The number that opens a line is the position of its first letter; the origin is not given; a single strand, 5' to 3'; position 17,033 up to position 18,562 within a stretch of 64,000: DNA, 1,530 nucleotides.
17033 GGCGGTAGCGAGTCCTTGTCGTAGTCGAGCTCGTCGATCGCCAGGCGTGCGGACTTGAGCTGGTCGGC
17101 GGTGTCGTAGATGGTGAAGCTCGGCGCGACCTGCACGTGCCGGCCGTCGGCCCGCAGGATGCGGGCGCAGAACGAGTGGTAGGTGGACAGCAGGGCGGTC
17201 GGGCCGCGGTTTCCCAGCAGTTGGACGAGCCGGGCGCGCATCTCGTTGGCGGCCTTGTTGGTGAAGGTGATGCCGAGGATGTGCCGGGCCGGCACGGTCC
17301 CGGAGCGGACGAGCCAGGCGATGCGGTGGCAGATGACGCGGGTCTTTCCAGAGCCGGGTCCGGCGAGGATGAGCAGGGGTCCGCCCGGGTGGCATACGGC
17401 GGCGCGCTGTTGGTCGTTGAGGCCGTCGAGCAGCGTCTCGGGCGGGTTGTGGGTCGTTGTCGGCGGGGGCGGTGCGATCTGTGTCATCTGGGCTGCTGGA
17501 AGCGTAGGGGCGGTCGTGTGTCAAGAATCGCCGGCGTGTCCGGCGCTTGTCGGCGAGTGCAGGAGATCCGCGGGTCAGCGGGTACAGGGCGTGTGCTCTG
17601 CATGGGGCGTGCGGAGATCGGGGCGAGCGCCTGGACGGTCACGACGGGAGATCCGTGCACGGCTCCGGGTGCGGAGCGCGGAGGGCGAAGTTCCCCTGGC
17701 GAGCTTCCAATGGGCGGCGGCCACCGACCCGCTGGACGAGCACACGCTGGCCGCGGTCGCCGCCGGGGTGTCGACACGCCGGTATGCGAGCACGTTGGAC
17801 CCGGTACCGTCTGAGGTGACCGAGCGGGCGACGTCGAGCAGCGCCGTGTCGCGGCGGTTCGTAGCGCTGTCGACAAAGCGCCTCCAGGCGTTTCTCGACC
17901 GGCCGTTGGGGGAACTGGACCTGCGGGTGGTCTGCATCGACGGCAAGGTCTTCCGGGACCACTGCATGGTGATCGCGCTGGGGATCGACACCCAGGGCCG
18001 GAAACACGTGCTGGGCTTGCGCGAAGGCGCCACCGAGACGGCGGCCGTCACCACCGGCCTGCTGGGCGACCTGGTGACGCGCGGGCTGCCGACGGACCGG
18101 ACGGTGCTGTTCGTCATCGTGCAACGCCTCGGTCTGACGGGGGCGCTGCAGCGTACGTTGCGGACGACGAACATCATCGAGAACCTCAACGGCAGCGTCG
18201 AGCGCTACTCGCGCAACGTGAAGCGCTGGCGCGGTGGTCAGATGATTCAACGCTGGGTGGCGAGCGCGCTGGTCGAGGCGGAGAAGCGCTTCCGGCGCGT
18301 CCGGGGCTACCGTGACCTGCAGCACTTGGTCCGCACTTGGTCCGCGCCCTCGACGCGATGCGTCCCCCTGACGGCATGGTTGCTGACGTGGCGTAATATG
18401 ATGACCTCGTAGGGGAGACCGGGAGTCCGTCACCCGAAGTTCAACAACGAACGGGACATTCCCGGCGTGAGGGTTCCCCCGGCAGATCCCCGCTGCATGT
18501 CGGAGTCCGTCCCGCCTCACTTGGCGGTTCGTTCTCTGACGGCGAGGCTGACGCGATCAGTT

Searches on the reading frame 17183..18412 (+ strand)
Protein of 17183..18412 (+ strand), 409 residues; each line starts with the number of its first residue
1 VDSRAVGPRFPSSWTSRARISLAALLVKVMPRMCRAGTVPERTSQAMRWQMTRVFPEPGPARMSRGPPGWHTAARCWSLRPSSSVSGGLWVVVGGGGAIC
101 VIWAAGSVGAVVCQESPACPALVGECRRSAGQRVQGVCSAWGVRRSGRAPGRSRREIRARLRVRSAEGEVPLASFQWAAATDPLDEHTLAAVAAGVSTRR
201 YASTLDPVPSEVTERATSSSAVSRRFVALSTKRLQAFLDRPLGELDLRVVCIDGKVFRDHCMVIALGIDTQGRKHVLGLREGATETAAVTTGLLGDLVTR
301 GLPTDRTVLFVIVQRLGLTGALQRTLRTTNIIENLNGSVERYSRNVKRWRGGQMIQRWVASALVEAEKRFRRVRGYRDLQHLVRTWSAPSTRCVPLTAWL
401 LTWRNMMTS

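Call 48: search_protein_families(library=pfam, proteins=[window:17183-18412:+], max_evalue=0.001)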
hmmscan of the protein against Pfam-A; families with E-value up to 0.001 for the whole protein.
window:17183-18412:+ (409 aa): 1 family
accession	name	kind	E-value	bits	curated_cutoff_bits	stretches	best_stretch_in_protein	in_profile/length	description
PF00872.24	Transposase_mut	-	6e-14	52.1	21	1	183-326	102-245/379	Transposase, Mutator family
